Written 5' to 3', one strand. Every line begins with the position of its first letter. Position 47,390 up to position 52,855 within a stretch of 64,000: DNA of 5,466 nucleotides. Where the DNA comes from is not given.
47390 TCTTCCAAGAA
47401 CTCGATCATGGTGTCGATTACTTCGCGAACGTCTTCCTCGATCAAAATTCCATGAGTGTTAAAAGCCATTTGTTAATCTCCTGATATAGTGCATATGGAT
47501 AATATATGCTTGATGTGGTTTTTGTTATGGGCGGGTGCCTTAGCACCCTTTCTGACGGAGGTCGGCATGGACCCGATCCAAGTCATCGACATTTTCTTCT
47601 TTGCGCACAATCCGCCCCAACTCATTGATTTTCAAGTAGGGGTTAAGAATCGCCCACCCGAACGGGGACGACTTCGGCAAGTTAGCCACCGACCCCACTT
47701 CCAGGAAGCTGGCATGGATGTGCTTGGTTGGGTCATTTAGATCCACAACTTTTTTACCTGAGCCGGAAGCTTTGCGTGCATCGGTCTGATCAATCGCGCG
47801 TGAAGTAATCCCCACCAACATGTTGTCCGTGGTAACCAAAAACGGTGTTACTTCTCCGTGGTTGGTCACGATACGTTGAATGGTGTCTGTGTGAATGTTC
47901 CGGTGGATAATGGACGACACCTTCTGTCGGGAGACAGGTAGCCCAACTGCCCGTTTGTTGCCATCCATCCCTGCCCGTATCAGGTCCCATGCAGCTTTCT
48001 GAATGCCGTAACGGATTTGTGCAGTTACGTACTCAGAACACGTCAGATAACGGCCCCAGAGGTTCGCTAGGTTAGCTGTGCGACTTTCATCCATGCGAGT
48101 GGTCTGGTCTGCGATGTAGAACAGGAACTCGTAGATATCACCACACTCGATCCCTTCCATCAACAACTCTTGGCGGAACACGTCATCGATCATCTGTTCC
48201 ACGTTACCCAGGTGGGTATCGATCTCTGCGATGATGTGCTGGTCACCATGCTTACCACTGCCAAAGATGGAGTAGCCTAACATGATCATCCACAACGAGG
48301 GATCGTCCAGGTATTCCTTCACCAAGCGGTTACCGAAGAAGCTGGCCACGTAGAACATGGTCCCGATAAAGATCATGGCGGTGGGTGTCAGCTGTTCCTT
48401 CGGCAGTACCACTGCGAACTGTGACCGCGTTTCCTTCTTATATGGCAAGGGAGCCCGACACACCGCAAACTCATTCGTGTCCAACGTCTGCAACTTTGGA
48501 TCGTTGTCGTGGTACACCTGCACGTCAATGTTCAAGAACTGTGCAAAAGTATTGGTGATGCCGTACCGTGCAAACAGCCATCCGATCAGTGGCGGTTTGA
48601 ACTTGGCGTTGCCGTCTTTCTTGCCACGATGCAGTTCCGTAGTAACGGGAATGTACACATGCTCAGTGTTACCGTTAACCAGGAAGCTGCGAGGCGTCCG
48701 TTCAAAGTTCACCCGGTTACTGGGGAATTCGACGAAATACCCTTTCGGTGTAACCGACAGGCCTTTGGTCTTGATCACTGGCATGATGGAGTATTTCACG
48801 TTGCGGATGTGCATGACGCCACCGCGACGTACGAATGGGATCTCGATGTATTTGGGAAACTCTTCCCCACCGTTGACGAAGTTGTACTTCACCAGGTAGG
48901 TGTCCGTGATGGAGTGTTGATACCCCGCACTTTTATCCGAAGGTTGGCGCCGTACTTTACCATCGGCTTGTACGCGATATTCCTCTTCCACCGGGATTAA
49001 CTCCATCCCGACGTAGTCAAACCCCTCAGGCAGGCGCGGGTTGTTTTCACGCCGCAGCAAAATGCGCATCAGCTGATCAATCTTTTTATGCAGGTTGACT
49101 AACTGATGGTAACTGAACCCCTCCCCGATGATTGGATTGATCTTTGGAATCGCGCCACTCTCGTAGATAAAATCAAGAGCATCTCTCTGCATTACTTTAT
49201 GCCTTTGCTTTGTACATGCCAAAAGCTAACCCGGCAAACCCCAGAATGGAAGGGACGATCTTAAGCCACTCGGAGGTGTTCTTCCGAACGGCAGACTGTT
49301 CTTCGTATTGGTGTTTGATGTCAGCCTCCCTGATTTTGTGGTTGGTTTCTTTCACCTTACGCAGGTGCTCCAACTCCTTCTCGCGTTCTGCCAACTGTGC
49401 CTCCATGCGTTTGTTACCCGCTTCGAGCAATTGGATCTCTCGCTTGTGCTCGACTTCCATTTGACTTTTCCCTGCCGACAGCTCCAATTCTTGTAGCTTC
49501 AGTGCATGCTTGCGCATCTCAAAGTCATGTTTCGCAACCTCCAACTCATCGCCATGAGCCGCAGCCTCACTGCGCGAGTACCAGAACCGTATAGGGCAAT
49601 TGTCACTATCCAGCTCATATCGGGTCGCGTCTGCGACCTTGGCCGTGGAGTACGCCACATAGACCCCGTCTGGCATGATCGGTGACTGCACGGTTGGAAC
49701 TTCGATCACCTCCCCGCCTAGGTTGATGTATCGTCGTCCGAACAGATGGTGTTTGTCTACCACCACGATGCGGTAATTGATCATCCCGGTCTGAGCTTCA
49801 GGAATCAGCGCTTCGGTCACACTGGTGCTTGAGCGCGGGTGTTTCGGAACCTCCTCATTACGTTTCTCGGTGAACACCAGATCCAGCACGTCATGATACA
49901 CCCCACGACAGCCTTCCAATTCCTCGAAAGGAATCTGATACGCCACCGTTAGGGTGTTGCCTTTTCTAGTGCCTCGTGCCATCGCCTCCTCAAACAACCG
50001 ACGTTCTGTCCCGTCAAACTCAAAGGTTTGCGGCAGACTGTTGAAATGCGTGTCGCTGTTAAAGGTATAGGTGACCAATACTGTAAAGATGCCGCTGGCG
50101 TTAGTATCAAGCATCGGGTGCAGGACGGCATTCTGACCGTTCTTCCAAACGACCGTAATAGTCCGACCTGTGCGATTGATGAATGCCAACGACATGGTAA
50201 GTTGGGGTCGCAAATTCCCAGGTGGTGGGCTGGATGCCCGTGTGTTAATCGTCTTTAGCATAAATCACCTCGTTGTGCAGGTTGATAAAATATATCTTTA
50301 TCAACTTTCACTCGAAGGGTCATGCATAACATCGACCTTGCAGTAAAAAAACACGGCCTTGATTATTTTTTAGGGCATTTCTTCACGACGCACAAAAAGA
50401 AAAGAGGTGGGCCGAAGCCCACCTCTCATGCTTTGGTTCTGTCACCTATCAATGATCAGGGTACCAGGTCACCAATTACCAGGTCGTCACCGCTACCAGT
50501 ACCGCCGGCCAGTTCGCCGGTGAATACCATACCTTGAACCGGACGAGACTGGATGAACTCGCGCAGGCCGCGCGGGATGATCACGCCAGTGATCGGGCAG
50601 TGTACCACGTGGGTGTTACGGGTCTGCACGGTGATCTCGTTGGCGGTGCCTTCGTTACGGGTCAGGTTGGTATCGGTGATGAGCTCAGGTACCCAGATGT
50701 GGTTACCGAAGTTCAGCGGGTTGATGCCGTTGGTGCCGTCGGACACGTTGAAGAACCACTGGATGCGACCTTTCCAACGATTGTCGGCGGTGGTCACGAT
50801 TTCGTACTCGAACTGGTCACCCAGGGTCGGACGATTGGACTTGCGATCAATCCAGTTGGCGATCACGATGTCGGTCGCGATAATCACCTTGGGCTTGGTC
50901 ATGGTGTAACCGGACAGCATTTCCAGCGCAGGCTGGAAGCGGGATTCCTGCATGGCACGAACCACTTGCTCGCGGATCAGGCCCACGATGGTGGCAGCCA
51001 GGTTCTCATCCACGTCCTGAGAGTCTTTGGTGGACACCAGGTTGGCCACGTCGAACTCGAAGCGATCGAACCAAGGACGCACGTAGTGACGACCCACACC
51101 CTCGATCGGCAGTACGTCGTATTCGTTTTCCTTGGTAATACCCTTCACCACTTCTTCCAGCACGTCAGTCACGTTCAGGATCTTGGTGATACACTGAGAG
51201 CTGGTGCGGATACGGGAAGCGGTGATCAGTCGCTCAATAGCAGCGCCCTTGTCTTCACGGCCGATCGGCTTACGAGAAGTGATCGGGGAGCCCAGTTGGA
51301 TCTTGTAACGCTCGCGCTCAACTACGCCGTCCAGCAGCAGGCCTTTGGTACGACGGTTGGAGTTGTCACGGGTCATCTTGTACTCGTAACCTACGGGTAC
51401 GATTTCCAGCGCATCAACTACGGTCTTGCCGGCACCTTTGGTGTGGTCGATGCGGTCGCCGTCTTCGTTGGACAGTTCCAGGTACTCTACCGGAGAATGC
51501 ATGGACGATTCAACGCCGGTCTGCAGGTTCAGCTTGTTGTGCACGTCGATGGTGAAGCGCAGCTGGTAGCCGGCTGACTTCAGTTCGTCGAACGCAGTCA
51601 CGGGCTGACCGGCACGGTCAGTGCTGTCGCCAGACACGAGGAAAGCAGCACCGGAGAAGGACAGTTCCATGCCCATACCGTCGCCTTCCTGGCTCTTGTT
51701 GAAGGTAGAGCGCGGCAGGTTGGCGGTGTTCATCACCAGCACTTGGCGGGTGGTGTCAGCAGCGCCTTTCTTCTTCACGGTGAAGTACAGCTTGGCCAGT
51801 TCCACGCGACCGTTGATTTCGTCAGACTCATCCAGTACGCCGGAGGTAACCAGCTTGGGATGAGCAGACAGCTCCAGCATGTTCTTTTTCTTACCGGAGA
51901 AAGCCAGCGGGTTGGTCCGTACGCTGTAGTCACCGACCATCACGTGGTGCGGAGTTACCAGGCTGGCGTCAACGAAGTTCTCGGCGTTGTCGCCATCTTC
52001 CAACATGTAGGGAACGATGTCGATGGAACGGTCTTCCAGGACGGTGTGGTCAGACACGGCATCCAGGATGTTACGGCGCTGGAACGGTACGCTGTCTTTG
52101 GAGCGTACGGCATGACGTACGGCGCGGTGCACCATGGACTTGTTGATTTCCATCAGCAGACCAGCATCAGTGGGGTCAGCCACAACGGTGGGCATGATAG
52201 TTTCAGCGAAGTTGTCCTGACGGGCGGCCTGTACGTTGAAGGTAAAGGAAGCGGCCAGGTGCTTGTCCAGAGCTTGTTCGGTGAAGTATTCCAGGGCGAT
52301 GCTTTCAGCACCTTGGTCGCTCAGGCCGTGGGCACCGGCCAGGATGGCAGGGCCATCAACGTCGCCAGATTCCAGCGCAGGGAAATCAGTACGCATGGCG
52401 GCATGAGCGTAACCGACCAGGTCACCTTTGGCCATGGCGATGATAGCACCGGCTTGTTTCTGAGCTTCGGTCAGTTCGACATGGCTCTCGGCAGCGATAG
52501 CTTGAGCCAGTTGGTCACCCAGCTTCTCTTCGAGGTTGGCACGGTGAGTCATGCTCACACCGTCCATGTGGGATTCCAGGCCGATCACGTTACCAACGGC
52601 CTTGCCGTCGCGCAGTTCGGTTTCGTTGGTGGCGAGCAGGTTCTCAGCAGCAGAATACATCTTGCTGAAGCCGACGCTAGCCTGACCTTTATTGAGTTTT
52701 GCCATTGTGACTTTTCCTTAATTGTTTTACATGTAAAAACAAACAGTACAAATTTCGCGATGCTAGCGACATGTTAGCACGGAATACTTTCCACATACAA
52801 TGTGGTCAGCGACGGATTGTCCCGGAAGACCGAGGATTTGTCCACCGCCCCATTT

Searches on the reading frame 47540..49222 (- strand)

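Call 83: search_protein_families(library=phrogs, proteins=[window:47540-49222:-], max_evalue=0.00001)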
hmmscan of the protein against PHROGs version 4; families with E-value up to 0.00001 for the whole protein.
window:47540-49222:- (560 aa): 1 family
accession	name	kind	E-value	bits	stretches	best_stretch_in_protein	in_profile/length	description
phrog_2943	-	DNA, RNA and nucleotide metabolism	3.2e-136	455.9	1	11-558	1-533/535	polymerase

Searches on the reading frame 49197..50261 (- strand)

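Call 83: search_protein_families(library=phrogs, proteins=[window:49197-50261:-], max_evalue=0.00001)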
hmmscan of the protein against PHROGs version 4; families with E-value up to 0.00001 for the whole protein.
window:49197-50261:- (354 aa): 2 families
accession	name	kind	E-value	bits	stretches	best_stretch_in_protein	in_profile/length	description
phrog_7727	-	unknown function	1.3e-47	163.5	1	10-353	19-375/377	-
phrog_7286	-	unknown function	5.6e-40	138.4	1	20-345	21-336/342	-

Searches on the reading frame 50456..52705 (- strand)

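Call 83: search_protein_families(library=phrogs, proteins=[window:50456-52705:-], max_evalue=0.00001)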
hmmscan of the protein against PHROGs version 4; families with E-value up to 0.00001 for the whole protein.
window:50456-52705:- (749 aa): 1 family
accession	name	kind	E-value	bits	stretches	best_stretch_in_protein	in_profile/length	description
phrog_3231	-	head and packaging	3.3e-208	694.3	1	21-736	20-736/746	major head protein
